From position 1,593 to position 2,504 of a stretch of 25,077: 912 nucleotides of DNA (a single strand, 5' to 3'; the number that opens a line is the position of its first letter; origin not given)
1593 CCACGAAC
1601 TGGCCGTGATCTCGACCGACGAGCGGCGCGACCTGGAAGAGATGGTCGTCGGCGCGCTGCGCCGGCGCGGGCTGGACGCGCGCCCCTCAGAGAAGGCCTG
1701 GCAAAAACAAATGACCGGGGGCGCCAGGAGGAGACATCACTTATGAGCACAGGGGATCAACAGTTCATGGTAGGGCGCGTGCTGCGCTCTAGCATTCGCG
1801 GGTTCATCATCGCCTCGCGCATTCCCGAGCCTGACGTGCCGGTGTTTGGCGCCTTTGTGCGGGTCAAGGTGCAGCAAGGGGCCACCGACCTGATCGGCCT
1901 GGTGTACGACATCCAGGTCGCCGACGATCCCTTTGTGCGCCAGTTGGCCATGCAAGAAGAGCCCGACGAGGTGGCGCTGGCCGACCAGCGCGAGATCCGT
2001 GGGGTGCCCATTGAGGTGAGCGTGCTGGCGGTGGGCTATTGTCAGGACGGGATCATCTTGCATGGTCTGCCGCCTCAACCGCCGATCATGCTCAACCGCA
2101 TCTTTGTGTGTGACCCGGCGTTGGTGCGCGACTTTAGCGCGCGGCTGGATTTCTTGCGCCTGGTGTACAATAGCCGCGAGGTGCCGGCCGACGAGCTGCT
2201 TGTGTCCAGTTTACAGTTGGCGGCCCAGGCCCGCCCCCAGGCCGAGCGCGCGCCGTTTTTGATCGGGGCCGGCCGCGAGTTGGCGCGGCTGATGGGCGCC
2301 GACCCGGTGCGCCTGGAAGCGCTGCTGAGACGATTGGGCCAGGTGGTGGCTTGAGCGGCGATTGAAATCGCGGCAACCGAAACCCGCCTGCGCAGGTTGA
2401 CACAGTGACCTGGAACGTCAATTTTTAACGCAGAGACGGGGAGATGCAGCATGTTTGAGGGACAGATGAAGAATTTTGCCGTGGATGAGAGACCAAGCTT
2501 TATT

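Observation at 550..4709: Three-gene nurA-like / unknown / herA module, with a trailing 97-aa ORF, as a candidate nuclease-helicase system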

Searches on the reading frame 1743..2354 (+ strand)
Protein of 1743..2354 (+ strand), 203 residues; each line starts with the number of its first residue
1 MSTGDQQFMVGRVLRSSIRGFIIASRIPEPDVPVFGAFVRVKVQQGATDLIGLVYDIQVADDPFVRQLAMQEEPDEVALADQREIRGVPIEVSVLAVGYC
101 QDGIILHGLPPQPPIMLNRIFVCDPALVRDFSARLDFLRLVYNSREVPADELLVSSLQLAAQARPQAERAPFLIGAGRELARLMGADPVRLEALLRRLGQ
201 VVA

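Call 3: search_protein_families(library=pfam, proteins=[window:1743-2354:+], max_evalue=1)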
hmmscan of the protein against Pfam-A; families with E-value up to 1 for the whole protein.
window:1743-2354:+ (203 aa): 0 families

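Call 5: search_protein_families(library=ncbifam, proteins=[window:1743-2354:+], max_evalue=1)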
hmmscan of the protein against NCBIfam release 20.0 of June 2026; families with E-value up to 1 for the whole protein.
window:1743-2354:+ (203 aa): 0 families

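Call 6: search_protein_families(library=padloc, proteins=[window:1743-2354:+], max_evalue=1)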
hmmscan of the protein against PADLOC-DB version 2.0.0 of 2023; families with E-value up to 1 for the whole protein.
window:1743-2354:+ (203 aa): 0 families

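Call 7: find_homologous_proteins(query=window:1743-2354:+, max_evalue=0.001)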
Query window:1743-2354:+ (203 aa): 988 proteins with E <= 0.001 among 1844 candidates; the best 120 are listed.
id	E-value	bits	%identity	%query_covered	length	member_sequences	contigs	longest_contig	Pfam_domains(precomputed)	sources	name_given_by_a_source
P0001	1.7e-123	428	100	100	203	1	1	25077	-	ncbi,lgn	-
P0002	6.3e-123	426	100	100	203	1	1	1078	-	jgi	-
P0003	4.4e-122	423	99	100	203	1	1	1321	-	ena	-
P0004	5.7e-122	423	99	100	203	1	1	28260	-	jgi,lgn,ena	jgi:hypothetical protein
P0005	2.3e-120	417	98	100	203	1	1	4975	-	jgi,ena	-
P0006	4.7e-120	416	98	100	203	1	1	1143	-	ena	-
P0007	9.1e-120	415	98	100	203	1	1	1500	-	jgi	-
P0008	1.4e-106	372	92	96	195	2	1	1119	-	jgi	jgi:hypothetical protein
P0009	5.1e-94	331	77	99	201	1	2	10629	-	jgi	jgi:hypothetical protein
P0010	6.5e-94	331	77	99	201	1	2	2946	-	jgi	jgi:hypothetical protein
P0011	1.5e-93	330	74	99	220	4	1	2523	-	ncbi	-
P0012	6.8e-93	328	77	99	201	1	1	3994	-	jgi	jgi:hypothetical protein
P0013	7.8e-92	324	76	99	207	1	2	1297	-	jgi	jgi:hypothetical protein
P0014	2.4e-91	323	75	99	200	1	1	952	-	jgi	jgi:hypothetical protein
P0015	1.7e-90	320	75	98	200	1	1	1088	-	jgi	jgi:hypothetical protein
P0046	6.7e-81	289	70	94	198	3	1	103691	-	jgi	jgi:hypothetical protein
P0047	1.9e-80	287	70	95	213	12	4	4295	PF26500.1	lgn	-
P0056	8.5e-65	236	63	94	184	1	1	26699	-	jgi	jgi:hypothetical protein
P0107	1.8e-57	212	54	98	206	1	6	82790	-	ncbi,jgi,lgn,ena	-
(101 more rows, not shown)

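Call 8: search_protein_families(library=pfam, proteins=[P0047, P0046, P0107, P0056], max_evalue=10)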
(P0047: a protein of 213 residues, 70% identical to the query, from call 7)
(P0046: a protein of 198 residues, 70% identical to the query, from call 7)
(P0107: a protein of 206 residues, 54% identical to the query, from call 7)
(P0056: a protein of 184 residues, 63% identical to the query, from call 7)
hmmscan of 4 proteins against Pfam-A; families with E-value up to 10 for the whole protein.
P0047 (213 aa): 0 families

P0046 (198 aa): 0 families

P0107 (206 aa): 1 family
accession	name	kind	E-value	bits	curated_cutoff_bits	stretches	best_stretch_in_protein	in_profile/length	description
PF09378.16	HAS-barrel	-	0.15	12.6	25.2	1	31-57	23-47/90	HAS barrel domain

P0056 (184 aa): 0 families

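Call 9: find_related_loci(query=window:1743-2354:+, collection=genome_contigs, flank=8000)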
Query window:1743-2354:+ (203 aa) in genome_contigs; peptide patterns used: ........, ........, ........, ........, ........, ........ (x = any residue, [..] = any of these).
200 stretches matched a pattern; 3 encode a relative of the query (tblastn E <= 1e-3); 3 distinct loci.
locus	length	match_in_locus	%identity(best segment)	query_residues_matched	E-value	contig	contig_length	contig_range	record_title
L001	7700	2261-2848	37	2-199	1e-28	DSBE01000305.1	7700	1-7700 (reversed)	MAG TPA_asm: Chloroflexota bacterium isolate SpSt-1165 Ga0129302_1005977, whole genome shotgun sequence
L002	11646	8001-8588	38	2-199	9e-27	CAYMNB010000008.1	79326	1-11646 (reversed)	MAG TPA_asm: uncultured Anaerolineaceae bacterium isolate SRP241326_co3_288 genome assembly, contig: NODE_553_length_793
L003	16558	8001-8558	35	10-199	7e-21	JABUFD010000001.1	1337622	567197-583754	MAG: Anaerolineae bacterium isolate Ch9 NODE_2_length_1337622_cov_12.1269_ID_8686587, whole genome shotgun sequence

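Call 10: find_encoding_contigs(protein=P0046, flank=8000, max_places=2)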
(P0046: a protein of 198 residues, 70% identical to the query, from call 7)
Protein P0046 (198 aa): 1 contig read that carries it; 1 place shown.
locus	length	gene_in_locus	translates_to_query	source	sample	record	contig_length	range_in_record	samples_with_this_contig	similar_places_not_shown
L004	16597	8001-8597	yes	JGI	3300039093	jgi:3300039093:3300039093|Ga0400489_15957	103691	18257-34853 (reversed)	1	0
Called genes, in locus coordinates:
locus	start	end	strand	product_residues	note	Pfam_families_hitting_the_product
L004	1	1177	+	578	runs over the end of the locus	-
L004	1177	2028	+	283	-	PF00535:Glycos_transf_2, PF13641:Glyco_tranf_2_3 (weak)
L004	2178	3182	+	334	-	PF04055:Radical_SAM, PF13186:SPASM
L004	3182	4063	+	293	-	PF00535:Glycos_transf_2, PF13641:Glyco_tranf_2_3, PF13632:Glyco_trans_2_3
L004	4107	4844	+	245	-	PF13489:Methyltransf_23, PF01209:Ubie_methyltran, PF07021:MetW, PF13847:Methyltransf_31, PF08241:Methyltransf_11, PF08242:Methyltransf_12, PF13649:Methyltransf_25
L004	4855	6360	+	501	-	PF01663:Phosphodiest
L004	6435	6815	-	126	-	-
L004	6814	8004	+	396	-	PF09376:NurA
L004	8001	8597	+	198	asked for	-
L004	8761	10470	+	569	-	PF01935:DUF87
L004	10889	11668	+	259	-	-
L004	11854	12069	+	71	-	-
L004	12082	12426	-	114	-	PF01909:NTP_transf_2, PF18765:Polbeta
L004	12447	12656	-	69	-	-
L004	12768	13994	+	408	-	PF00149:Metallophos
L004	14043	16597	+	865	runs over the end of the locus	PF02463:SMC_N, PF13476:AAA_23, PF13555:AAA_29 (weak), PF04423:Rad50_zn_hook (weak), PF13558:SbcC_Walker_B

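Call 11: find_encoding_contigs(protein=P0107, flank=8000, max_places=2)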
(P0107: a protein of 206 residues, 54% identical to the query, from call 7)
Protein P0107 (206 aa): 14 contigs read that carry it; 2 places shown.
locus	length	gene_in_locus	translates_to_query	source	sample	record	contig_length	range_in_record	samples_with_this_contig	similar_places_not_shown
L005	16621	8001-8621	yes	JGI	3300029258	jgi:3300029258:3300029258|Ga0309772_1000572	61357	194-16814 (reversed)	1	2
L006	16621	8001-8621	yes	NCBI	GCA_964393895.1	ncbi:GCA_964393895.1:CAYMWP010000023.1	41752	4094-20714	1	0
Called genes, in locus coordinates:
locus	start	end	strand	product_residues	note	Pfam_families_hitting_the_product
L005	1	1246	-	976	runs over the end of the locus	PF09920:DUF2150 (faint), PF03130:HEAT_PBS (faint), PF13646:HEAT_2 (faint)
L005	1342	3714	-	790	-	PF00488:MutS_V, PF20297:MSSS, PF01713:Smr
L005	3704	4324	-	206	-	PF02674:Colicin_V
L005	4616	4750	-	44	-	-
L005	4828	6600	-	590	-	-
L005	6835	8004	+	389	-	PF09376:NurA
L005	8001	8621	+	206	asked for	-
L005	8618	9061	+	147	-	PF01909:NTP_transf_2, PF18765:Polbeta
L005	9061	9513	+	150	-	PF01934:HepT-like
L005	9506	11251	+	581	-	PF01935:DUF87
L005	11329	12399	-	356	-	-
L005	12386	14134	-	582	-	PF13941:MutL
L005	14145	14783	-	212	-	-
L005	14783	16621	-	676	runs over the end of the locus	?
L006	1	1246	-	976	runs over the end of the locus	PF09920:DUF2150 (faint), PF03130:HEAT_PBS (faint), PF13646:HEAT_2 (faint)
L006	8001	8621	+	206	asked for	-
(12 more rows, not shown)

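Call 12: find_encoding_contigs(protein=P0001, flank=10000, max_places=2)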
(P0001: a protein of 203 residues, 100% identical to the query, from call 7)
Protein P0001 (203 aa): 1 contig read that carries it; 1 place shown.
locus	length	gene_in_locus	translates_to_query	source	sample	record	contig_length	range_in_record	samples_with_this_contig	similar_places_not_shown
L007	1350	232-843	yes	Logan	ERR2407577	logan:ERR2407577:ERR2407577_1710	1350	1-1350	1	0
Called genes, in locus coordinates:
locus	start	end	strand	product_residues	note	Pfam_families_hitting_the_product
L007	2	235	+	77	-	?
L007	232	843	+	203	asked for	-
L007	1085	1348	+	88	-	?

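Call 22: predict_structure(alignment_id=A1)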
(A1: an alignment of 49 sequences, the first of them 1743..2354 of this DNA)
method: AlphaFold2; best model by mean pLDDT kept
length: 203 residues; sequences in the alignment: 49
mean_pLDDT: 79.9   pTM: 0.77
mean pLDDT of the five models: 79.9, 78.9, 78.7, 77.7, 76.2
residues with pLDDT >= 90: 96; 70-90: 42; 50-70: 54; < 50: 11
segments of 3 or more residues with pLDDT < 50: 1-7, 27-30
pLDDT, mean of each block of 10 residues (from residue 1): 44 67 58 85 82 85 59 63 59 90 88 68 93 96 92 97 96 96 93 92 67
secondary structure, 60 per line:
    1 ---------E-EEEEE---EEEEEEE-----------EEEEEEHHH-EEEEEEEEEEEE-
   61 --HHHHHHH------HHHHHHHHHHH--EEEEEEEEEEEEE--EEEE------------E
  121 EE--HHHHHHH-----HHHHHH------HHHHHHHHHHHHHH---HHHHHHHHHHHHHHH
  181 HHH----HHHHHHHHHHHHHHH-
elements in order: E12-16 E20-26 E38-43 E48-59 H63-69 H76-86 E89-101 E104-107 E120-122 H125-131 H137-142 H149-162 H166-183 H188-202

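Call 25: search_protein_representatives(alignment_id=A1)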
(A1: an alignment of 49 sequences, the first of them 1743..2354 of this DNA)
Query: 49 sequences, 199 profile positions. Proteins with E-value up to 0.001 (for the whole library): 794; up to 1e-10: 475; up to 1e-30: 94. The best 150 are listed.
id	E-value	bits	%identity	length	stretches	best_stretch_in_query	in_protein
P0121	4.6e-73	261.2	-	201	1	7-197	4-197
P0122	2.1e-72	259.0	-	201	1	4-197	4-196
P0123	2.9e-72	258.6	-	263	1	3-192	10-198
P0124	1.8e-69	249.4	-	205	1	4-198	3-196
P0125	2.3e-69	249.1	-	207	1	7-197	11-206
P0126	9.2e-67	240.6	-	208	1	3-197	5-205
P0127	9.7e-66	237.3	-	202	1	5-197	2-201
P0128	2.6e-64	232.6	-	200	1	3-197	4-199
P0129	3.2e-63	229.1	-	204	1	5-197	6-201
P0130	8.2e-63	227.8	-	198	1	5-197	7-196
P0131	1.9e-61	223.3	-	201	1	3-197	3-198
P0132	4.8e-61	222.0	-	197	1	7-197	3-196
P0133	6.1e-61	221.6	-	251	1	8-198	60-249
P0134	6.5e-61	221.5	-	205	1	7-198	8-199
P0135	2.4e-59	216.5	-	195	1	5-198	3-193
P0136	3.4e-56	206.1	-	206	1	7-197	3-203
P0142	1.4e-51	191.0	-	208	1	4-196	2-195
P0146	2.0e-49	184.1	-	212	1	7-198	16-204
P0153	2.0e-47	177.5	-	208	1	7-195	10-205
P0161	3.4e-45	170.2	-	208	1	11-197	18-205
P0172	1.5e-41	158.3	-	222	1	7-197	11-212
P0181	1.3e-37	145.5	-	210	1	7-197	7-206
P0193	1.0e-35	139.3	-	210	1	4-196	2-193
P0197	1.3e-34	135.7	-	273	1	17-163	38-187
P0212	3.2e-31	124.6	-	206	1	4-197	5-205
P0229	3.1e-29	118.1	-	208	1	7-197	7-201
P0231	7.1e-29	117.0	-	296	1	55-157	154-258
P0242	9.3e-27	110.1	-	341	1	48-153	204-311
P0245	1.9e-26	109.0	-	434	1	34-133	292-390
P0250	1.5e-25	106.1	-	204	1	7-198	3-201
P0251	2.3e-25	105.5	-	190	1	8-196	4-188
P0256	6.6e-25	104.0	-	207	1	9-197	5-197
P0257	1.3e-24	103.0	-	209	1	7-195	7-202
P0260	2.2e-24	102.3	-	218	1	7-197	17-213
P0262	3.4e-24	101.7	-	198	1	5-195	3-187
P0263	3.5e-24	101.6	-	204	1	8-197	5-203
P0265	6.8e-24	100.7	-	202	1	5-197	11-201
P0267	1.1e-23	100.1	-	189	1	8-196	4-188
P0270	2.6e-23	98.8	-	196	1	7-197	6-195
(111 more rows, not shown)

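Call 27: search_solved_structures(query=A1, max_evalue=10, show_alignments=3)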
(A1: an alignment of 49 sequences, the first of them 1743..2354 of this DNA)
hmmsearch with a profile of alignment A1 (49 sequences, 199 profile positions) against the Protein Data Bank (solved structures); distinct sequences matched with E-value up to 10: 5.
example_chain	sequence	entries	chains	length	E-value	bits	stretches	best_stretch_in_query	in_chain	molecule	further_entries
5e9u_B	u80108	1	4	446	0.91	12.1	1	113-156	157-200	Glycosyltransferase-stabilizing protein Gtf2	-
5e9t_B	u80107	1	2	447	0.91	12.1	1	113-156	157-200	Glycosyltransferase-stabilizing protein Gtf2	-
9jea_A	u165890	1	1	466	3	10.4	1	128-180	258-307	Muscarinic acetylcholine receptor M1,de novo design protein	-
9uaz_B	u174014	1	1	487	3.1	10.4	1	128-180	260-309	M1 muscarinic acetylcholine receptor, de novo design protein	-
9jgk_A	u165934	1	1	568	3.2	10.3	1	128-180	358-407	Soluble cytochrome b562,5-hydroxytryptamine receptor 2B,Soluble cytochrome b562,5-hydroxyt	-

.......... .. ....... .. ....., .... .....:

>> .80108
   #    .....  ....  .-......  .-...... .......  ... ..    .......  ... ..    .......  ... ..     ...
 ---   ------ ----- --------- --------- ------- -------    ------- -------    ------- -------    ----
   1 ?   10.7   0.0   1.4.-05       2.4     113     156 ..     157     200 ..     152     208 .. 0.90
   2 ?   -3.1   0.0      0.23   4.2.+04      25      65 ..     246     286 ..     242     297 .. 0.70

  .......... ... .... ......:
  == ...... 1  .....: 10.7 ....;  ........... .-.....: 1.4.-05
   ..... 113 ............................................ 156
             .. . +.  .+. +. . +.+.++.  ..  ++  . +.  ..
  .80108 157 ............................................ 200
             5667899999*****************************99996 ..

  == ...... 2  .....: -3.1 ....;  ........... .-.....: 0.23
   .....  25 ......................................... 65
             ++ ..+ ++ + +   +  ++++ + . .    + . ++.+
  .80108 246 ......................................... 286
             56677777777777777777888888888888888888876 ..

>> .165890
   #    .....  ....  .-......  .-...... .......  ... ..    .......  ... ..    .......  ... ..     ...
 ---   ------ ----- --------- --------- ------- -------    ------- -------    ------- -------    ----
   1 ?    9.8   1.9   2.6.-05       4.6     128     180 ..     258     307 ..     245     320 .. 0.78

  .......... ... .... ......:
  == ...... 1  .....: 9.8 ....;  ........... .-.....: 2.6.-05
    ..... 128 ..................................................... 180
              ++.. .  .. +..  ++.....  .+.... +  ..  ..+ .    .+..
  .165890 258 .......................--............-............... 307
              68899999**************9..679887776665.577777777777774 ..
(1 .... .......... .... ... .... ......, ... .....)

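Call 34: search_protein_families(library=pfam, proteins=[L003:34-660:+, L003:3233-4345:+, L003:4342-5571:+, L003:5526-6551:-, L003:6748-7995:+, L003:7992-8609:+, L003:8584-10311:+, L003:10331-10783:-, L003:10986-12326:-], max_evalue=0.01)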
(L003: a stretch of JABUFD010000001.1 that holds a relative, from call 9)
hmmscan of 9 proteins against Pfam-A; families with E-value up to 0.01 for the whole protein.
L003:34-660:+ (208 aa): 2 families
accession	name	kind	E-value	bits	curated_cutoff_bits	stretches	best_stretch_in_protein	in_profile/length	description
PF03471.22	CorC_HlyC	-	1.1e-23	83.4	27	1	111-190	2-79/81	Transporter associated domain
PF00571.33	CBS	-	4.2e-13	49.9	24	2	45-95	6-56/57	CBS domain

L003:3233-4345:+ (370 aa): 4 families
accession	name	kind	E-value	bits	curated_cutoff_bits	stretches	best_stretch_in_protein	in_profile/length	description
PF00534.26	Glycos_transf_1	-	4.4e-26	91.9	26.4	1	188-330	10-159/172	Glycosyl transferases group 1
PF13692.12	Glyco_trans_1_4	-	2e-24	86.9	27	1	195-329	3-142/142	Glycosyl transferases group 1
PF13439.12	Glyco_transf_4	-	1.6e-08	35.2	28.5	1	60-177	44-168/170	Glycosyltransferase Family 4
PF13579.12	Glyco_trans_4_4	-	5.4e-06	27.3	29.7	1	78-173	61-157/158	Glycosyl transferase 4-like domain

L003:4342-5571:+ (409 aa): 6 families
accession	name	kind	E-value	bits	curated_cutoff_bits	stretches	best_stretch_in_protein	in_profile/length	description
PF13692.12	Glyco_trans_1_4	-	6.3e-17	62.6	27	1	241-364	21-142/142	Glycosyl transferases group 1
PF00534.26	Glycos_transf_1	-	2.8e-15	56.7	26.4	1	274-373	68-167/172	Glycosyl transferases group 1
PF13477.12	Glyco_trans_4_2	-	3.9e-10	40.5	23.4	1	92-169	57-136/139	Glycosyl transferase 4-like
PF13579.12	Glyco_trans_4_4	-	1.4e-08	35.6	29.7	1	13-186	6-149/158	Glycosyl transferase 4-like domain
PF13439.12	Glyco_transf_4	-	4.5e-07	30.5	28.5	1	86-174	48-143/170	Glycosyltransferase Family 4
PF13524.12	Glyco_trans_1_2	-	0.00029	21.2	25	1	280-380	28-130/144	Glycosyl transferase-like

L003:5526-6551:- (341 aa): 1 family
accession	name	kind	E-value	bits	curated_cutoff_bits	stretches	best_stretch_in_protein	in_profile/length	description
PF13620.12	CarboxypepD_reg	-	0.0083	16.9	32.3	0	259-299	3-39/82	Carboxypeptidase regulatory-like domain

L003:6748-7995:+ (415 aa): 1 family
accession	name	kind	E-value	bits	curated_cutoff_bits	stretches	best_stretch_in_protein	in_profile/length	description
PF09376.16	NurA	-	7.9e-17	62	21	1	92-370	4-252/254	NurA domain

L003:7992-8609:+ (205 aa): 0 families

L003:8584-10311:+ (575 aa): 5 families
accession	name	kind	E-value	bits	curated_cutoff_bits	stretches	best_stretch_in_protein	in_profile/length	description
PF01935.23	DUF87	-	5.1e-30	105.6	23.2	1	157-409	3-220/220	Helicase HerA, central domain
PF09378.16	HAS-barrel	-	2.4e-06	28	25.2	1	16-79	1-62/90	HAS barrel domain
PF13401.12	AAA_22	-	2.1e-05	25.3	27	0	181-222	10-50/130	AAA domain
PF05872.18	HerA_C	-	0.00011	21.5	22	0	433-491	259-318/502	Helicase HerA-like C-terminal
PF19044.6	P-loop_TraG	-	0.0027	16.8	25.8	0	161-217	7-69/413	TraG P-loop domain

L003:10331-10783:- (150 aa): 2 families
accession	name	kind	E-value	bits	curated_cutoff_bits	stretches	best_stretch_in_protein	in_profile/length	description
PF02681.20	DUF212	-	4.7e-43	146.8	26.5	1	10-141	3-125/126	Divergent PAP2 family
PF01569.27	PAP2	-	0.0045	17.2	27.2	0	127-147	102-122/130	PAP2 superfamily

L003:10986-12326:- (446 aa): 3 families
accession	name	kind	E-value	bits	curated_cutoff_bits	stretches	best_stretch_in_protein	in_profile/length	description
PF02601.20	Exonuc_VII_L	-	5.9e-95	318.8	35.9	2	157-378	1-220/315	Exonuclease VII, large subunit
PF13742.12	tRNA_anti_2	-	1.2e-31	109.3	27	1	39-133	1-94/95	OB-fold nucleic acid binding domain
PF01336.31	tRNA_anti-codon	-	1.1e-14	54.5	27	1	61-133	1-72/75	OB-fold nucleic acid binding domain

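Call 37: search_protein_families(library=pfam, proteins=[P0245, P0242, P0231, P0197, P0123, P0133, P0270, P0262, P0251], max_evalue=0.1)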
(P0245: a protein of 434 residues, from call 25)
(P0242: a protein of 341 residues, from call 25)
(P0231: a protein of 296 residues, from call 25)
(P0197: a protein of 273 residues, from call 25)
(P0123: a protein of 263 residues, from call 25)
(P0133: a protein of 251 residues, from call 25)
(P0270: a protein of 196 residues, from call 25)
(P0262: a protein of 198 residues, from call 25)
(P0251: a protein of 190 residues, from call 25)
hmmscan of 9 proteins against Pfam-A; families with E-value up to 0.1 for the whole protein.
P0245 (434 aa): 0 families

P0242 (341 aa): 1 family
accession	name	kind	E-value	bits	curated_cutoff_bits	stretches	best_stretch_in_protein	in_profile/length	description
PF09376.16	NurA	-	1.9e-05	24.8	21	1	36-111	186-254/254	NurA domain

P0231 (296 aa): 1 family
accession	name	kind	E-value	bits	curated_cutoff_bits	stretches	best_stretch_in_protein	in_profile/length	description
PF00263.26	Secretin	-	5.5e-05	23.3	27.5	1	41-83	126-168/169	Bacterial type II and III secretion system protein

P0197 (273 aa): 0 families

P0123 (263 aa): 0 families

P0133 (251 aa): 0 families

P0270 (196 aa): 1 family
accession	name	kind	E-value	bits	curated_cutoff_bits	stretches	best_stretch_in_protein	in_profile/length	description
PF09378.16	HAS-barrel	-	2.3e-06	28.1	25.2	1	7-98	1-89/90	HAS barrel domain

P0262 (198 aa): 1 family
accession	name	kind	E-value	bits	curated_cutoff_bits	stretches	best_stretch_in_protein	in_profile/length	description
PF19602.4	DUF6107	-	0.081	13.5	27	0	41-86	52-97/106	Family of unknown function (DUF6107)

P0251 (190 aa): 1 family
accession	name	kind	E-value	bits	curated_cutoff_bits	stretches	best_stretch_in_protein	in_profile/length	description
PF09378.16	HAS-barrel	-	0.00022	21.7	25.2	1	7-90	4-87/90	HAS barrel domain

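Call 38: find_encoding_contigs(protein=P0270, flank=6000, max_places=3)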
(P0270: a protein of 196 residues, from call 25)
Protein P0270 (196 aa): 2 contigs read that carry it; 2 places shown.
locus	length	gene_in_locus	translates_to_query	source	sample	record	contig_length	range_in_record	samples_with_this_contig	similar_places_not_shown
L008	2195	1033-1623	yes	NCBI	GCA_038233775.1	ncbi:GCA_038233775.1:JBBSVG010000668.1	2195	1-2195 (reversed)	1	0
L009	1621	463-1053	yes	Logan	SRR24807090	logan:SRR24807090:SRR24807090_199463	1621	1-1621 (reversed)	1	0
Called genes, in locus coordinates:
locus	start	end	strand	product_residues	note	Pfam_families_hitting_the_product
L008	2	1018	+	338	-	?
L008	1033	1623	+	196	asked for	PF09378:HAS-barrel (weak)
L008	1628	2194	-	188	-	?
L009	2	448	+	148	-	?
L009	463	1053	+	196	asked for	PF09378:HAS-barrel (weak)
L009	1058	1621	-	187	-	?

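Call 39: find_encoding_contigs(protein=P0251, flank=6000, max_places=3)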
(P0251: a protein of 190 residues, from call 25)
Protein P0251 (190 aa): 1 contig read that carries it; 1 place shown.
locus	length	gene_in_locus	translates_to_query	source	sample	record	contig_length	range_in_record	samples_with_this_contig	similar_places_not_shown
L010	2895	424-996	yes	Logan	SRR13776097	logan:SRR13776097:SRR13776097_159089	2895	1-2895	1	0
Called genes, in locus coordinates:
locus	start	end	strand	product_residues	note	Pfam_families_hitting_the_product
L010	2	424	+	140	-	?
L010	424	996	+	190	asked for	-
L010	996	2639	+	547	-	PF09378:HAS-barrel (weak), PF01935:DUF87, PF05872:HerA_C (faint)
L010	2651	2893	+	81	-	?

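Call 40: search_protein_families(library=pfam, proteins=[L008:2-1018:+, L008:1628-2194:-, L010:2-424:+, L010:2651-2893:+], max_evalue=0.1)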
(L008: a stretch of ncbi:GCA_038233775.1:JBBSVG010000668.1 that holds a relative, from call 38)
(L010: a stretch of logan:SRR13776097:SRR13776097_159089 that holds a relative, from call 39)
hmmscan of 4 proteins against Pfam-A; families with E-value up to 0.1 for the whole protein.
L008:2-1018:+ (338 aa): 1 family
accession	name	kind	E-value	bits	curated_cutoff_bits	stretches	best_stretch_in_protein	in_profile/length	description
PF09376.16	NurA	-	2.6e-27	96.4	21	1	25-301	2-254/254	NurA domain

L008:1628-2194:- (188 aa): 4 families
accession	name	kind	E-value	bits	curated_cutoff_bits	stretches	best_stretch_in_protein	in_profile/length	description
PF03767.20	Acid_phosphat_B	-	4.9e-05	23.4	27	1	58-133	118-192/230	HAD superfamily, subfamily IIIB (Acid phosphatase)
PF24694.1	LNS2_PITM1-3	-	0.00033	21.1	27.7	1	62-107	23-67/124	PITM 1-3, LNS2 domain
PF13344.12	Hydrolase_6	-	0.035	14.6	27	1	57-105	11-58/101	Haloacid dehalogenase-like hydrolase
PF00702.32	Hydrolase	-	0.086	13.7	26.4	0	55-90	91-128/191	haloacid dehalogenase-like hydrolase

L010:2-424:+ (140 aa): 2 families
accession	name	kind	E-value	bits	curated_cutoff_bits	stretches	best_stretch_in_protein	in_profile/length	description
PF09376.16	NurA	-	5.2e-19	69.2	21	1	5-103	152-254/254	NurA domain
PF04167.18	DUF402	-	0.015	15.9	23.9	1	34-74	12-51/68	Protein of unknown function (DUF402)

L010:2651-2893:+ (81 aa): 2 families
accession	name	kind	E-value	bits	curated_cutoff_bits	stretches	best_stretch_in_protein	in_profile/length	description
PF00149.33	Metallophos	-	6e-05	24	21.5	1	1-66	1-48/191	Calcineurin-like phosphoesterase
PF12850.12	Metallophos_2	-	0.067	13.6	27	1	1-64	1-40/154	Calcineurin-like phosphoesterase superfamily domain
